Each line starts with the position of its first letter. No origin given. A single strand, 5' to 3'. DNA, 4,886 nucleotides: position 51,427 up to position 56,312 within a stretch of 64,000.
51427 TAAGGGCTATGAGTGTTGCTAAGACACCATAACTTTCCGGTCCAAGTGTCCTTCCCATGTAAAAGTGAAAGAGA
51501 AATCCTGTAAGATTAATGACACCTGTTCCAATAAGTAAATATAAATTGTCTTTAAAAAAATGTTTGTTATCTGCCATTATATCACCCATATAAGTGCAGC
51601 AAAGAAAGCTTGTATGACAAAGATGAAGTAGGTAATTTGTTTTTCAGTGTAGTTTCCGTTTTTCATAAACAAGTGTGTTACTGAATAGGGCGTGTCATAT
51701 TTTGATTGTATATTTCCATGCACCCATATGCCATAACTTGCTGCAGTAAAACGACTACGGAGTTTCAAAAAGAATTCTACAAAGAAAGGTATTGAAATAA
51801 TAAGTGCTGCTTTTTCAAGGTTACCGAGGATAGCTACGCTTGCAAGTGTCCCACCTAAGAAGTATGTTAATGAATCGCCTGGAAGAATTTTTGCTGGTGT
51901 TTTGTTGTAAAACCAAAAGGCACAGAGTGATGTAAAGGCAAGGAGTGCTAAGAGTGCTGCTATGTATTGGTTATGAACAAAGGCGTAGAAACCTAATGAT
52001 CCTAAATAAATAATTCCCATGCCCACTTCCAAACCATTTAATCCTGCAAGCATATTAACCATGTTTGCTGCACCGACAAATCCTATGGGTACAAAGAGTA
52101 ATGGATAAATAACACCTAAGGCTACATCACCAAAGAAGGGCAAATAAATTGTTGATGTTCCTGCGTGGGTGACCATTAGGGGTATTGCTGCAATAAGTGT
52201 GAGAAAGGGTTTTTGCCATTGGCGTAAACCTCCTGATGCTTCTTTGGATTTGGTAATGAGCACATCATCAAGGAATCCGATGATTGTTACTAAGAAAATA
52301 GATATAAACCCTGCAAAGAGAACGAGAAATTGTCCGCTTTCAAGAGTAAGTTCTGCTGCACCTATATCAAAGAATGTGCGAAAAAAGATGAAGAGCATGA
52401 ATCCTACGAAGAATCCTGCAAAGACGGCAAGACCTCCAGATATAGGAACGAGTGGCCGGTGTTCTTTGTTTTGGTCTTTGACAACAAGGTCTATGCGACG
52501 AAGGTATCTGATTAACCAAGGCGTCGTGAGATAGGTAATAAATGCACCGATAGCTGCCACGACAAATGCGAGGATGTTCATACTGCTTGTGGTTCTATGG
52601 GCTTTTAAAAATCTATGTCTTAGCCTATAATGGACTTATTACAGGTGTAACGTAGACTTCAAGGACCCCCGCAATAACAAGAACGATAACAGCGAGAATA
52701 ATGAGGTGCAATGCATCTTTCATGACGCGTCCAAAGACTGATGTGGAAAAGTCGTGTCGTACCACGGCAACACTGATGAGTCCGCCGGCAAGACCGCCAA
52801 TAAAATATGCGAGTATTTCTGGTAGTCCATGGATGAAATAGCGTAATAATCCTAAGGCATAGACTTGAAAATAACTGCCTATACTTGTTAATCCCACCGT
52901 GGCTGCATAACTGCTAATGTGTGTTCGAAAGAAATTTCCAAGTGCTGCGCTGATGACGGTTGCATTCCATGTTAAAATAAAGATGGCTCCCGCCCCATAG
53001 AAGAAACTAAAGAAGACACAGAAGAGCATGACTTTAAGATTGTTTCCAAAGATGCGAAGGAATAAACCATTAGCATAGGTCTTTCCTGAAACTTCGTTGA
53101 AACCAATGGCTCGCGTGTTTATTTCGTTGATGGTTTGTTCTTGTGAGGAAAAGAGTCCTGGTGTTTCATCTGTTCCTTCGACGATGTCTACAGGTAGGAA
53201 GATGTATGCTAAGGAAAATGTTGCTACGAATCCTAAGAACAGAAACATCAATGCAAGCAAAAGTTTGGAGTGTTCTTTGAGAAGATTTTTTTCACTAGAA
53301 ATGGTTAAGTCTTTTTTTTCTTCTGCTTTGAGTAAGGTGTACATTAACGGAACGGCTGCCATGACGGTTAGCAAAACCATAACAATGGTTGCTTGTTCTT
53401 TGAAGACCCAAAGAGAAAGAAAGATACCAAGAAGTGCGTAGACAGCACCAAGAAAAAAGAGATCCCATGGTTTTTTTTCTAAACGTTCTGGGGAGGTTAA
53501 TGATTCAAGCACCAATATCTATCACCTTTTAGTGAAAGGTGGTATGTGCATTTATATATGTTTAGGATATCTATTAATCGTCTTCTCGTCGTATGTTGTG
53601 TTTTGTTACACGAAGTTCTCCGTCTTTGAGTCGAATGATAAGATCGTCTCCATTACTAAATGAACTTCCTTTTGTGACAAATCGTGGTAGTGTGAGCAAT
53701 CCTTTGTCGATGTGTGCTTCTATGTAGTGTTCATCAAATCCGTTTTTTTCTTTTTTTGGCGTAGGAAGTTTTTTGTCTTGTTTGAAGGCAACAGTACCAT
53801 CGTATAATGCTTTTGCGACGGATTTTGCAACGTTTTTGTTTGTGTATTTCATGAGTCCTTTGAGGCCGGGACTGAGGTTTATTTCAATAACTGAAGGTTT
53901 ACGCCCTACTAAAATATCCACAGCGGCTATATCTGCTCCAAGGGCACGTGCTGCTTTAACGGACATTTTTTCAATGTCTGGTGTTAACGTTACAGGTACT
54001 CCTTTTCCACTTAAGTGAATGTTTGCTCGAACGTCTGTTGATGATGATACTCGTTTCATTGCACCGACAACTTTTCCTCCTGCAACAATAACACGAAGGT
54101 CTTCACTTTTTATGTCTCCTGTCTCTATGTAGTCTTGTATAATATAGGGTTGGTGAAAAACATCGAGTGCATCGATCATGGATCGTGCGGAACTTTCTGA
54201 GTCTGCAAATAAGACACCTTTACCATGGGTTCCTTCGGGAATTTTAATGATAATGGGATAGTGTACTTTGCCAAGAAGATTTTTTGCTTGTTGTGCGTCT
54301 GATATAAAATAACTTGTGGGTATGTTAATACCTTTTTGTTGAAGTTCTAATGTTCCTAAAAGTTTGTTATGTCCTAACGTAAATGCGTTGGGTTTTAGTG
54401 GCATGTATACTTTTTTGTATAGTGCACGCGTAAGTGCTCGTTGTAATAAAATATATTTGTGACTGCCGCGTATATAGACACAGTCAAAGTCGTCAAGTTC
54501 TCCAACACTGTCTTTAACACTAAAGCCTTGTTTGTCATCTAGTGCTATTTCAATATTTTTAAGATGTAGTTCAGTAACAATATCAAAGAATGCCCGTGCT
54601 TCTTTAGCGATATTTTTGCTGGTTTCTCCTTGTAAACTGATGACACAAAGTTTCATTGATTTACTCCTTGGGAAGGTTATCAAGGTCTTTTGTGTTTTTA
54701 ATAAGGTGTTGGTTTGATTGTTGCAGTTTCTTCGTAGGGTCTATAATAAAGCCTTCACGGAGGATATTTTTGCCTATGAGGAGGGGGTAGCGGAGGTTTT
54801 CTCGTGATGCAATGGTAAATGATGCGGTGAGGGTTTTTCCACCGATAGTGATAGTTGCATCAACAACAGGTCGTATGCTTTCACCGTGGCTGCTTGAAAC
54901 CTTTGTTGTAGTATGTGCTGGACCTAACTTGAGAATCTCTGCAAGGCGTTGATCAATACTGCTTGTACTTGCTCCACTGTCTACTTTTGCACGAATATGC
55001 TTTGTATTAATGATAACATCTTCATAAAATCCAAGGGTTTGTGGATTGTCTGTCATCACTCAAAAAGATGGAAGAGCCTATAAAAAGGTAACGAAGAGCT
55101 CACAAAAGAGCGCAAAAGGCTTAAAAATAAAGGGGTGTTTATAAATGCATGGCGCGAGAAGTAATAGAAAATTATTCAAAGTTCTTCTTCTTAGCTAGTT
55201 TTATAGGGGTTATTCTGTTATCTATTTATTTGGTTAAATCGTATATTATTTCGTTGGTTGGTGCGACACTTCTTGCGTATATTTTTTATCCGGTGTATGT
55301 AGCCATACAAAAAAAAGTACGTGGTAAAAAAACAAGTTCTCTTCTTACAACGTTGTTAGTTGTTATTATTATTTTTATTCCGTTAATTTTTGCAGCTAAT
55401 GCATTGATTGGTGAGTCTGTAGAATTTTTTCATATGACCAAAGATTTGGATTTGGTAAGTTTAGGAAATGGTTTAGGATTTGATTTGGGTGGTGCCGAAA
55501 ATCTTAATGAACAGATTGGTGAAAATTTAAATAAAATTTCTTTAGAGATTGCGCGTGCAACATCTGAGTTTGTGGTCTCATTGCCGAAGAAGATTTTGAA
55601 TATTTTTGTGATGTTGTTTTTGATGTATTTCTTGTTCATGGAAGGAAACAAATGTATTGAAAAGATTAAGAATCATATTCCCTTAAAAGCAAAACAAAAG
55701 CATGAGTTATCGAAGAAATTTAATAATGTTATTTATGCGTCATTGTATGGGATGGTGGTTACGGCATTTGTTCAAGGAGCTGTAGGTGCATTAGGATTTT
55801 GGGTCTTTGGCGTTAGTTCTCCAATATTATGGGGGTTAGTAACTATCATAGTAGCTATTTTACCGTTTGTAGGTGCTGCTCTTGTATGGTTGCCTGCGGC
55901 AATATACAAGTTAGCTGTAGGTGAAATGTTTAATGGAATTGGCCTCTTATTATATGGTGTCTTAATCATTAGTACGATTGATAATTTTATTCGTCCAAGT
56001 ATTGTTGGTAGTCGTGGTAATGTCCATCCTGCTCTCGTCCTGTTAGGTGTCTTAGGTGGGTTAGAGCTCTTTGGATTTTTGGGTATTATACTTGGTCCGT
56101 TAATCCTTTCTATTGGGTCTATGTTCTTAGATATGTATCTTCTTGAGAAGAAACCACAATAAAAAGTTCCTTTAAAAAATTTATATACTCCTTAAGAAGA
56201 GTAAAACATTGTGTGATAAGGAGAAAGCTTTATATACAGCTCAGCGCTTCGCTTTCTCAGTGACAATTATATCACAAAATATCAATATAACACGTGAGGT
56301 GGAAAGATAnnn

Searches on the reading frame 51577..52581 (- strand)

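Call 36: search_protein_families(library=pfam, proteins=[window:51577-52581:-], max_evalue=0.01)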
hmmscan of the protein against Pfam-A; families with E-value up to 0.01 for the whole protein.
window:51577-52581:- (334 aa): 1 family
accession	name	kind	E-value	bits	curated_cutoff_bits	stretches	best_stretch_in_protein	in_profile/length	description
PF00953.26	Glycos_transf_4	-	3.5e-32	112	27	1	90-253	3-159/160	Glycosyl transferase family 4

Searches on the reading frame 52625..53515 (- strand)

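Call 36: search_protein_families(library=pfam, proteins=[window:52625-53515:-], max_evalue=0.01)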
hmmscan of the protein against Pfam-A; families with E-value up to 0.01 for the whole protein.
window:52625-53515:- (296 aa): 1 family
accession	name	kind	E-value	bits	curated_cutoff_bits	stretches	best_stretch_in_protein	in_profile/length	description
PF01944.22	SpoIIM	-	1.8e-14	54.4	26.9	1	90-291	3-163/163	Stage II sporulation protein M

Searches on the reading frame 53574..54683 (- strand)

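Call 36: search_protein_families(library=pfam, proteins=[window:53574-54683:-], max_evalue=0.01)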
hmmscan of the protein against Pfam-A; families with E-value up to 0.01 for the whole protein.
window:53574-54683:- (369 aa): 6 families
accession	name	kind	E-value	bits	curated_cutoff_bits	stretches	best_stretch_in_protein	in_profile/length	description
PF08443.16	RimK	-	2.7e-38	131.9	21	1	106-292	3-187/188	RimK-like ATP-grasp domain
PF02955.21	GSH-S_ATP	-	1.8e-14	54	23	1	122-269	13-160/175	Prokaryotic glutathione synthetase, ATP-grasp domain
PF14397.11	ATPgrasp_ST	-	3.7e-07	30.1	31.4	1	100-233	15-178/278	Sugar-transfer associated ATP-grasp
PF02655.19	ATP-grasp_3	-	3.6e-06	27.6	23.2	1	106-269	3-154/160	ATP-grasp domain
PF02222.28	ATP-grasp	-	5.6e-06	26.6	27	1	114-187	3-77/179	ATP-grasp domain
PF03133.20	TTL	-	0.0043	16.7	20.1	0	254-293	239-280/292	Tubulin-tyrosine ligase family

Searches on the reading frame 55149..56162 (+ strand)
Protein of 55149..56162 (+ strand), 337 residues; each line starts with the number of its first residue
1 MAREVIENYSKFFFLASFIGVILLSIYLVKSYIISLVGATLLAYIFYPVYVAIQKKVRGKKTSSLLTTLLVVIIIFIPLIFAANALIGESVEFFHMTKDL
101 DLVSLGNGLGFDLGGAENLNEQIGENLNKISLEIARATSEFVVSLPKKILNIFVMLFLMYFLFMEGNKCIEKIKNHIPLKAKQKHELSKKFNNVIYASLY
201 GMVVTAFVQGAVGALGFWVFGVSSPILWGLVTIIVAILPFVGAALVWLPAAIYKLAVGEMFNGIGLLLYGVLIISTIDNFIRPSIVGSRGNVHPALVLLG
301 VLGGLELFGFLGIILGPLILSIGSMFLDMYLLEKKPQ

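Call 36: search_protein_families(library=pfam, proteins=[window:55149-56162:+], max_evalue=0.01)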
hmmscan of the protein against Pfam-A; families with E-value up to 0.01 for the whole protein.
window:55149-56162:+ (337 aa): 1 family
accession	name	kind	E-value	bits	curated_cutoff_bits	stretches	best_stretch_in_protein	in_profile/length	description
PF01594.21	AI-2E_transport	-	1.1e-46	160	34.3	1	16-330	5-326/327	AI-2E family transporter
